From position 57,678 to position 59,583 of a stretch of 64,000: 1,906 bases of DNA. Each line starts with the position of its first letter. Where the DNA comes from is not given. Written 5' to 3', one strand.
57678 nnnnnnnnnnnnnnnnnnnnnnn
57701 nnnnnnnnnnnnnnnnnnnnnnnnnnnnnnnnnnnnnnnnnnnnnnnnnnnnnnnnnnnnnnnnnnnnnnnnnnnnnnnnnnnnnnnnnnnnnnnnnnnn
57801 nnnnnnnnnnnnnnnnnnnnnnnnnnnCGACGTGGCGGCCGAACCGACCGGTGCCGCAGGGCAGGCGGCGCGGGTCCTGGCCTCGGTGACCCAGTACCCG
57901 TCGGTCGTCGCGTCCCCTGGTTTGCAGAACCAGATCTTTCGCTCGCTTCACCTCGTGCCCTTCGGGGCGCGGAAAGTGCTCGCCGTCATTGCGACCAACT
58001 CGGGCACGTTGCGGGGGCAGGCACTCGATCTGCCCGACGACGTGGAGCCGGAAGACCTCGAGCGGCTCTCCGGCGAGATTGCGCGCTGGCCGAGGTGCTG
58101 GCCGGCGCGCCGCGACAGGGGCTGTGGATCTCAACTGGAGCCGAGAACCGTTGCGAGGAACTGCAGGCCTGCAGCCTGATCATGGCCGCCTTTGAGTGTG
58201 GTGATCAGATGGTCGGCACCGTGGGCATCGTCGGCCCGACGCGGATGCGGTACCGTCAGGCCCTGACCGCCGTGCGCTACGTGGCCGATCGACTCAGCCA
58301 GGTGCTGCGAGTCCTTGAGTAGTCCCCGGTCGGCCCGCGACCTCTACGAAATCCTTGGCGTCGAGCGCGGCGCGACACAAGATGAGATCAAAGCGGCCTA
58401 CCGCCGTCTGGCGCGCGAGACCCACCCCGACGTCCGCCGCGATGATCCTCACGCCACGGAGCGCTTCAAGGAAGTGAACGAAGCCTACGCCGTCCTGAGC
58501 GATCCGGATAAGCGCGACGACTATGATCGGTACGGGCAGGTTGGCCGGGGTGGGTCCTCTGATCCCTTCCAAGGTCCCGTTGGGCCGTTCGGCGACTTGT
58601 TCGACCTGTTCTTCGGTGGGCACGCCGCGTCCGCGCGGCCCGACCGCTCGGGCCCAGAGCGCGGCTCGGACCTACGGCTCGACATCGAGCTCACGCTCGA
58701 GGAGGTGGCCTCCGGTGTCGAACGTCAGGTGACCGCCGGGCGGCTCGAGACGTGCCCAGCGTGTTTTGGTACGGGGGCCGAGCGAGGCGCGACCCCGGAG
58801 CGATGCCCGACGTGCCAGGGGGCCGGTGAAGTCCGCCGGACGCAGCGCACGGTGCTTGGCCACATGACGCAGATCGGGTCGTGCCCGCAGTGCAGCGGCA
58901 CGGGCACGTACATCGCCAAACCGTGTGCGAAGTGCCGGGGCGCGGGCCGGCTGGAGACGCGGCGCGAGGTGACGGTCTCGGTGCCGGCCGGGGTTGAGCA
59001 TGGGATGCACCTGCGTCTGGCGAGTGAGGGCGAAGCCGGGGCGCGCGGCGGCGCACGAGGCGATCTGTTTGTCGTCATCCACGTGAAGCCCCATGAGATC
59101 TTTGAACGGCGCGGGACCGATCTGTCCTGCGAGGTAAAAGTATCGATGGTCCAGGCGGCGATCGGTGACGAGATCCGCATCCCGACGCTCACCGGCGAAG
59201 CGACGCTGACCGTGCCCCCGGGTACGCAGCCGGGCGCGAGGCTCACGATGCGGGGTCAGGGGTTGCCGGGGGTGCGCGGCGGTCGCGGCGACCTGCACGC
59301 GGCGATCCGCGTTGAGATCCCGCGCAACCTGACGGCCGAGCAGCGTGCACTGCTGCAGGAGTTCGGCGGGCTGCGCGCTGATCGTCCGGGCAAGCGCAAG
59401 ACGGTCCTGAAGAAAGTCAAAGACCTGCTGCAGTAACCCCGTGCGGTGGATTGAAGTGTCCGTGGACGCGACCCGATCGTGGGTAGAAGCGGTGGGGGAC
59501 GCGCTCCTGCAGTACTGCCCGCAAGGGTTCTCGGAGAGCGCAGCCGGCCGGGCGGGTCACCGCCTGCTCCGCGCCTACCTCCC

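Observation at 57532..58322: hrcA is frameshifted and lacks about 80 residues of the central region: pseudogene, sequencing error or unusual short HrcA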

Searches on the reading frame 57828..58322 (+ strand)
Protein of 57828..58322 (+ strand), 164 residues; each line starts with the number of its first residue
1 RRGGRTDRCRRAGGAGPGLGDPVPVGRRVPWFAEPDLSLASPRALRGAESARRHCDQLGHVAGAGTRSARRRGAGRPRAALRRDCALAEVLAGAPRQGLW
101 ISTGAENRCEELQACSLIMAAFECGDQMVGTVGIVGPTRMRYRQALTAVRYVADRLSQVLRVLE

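Call 3: search_protein_families(library=pfam, proteins=[window:57828-58322:+], max_evalue=0.1)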
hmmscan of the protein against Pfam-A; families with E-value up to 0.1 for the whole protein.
window:57828-58322:+ (164 aa): 2 families
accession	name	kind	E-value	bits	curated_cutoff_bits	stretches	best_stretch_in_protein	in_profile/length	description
PF01628.27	HrcA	-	1.6e-13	51.6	22.2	1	86-144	159-213/215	HrcA protein C terminal domain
PF12002.13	MgsA_C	-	0.01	16.2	27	1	20-60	18-59/167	MgsA AAA+ ATPase C terminal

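Call 4: search_protein_families(library=ncbifam, proteins=[window:57828-58322:+], max_evalue=0.1)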
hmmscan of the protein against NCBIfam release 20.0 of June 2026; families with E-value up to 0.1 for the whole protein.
window:57828-58322:+ (164 aa): 1 family
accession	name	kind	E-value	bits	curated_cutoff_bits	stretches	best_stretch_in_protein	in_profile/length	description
TIGR00331.1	hrcA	equivalog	2.6e-14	53.5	197.2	1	95-159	273-337/338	heat-inducible transcriptional repressor HrcA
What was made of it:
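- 58083..58322 (+): hrcA 3' part in the -1 frame: last base of codon 264, then codons 265-343 (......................................) and the original stop TAG at 58320-58322. It is no longer reachable from the start codon. TIGR00331 positions 273-337 (call 4).
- Checked: Its last 65-70 residues match TIGR00331 positions 273-337 (E 2.6e-14) and PF01628 positions 159-213 (calls 3, 4).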

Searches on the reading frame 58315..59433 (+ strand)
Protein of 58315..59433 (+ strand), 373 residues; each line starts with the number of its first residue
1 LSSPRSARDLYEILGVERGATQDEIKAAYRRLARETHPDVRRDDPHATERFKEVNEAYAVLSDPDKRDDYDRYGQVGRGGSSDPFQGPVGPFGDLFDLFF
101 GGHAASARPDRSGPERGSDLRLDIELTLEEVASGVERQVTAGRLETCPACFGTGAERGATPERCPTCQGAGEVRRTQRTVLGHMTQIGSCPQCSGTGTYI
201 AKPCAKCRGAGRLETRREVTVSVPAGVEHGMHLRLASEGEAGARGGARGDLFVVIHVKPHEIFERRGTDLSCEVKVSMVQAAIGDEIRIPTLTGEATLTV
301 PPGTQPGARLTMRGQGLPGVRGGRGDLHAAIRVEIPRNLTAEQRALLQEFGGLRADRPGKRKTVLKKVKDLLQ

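Call 48: search_protein_families(library=ncbifam, proteins=[P0127, P0122], max_evalue=0.001)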
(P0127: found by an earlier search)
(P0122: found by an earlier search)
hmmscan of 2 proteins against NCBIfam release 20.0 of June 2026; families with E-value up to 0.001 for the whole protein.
P0127 (133 aa): 1 family
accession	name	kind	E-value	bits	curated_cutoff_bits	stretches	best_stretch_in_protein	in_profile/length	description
TIGR00331.1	hrcA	equivalog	1.8e-22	80.4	197.2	1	23-128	230-337/338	heat-inducible transcriptional repressor HrcA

P0122 (343 aa): 2 families
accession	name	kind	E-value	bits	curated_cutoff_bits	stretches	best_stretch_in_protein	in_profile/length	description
TIGR00331.1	hrcA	equivalog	3.6e-82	276.7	197.2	1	5-338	1-337/338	heat-inducible transcriptional repressor HrcA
NF003033.0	PRK03911.1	equivalog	1.7e-12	47.5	248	1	6-92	5-92/264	HrcA family transcriptional regulator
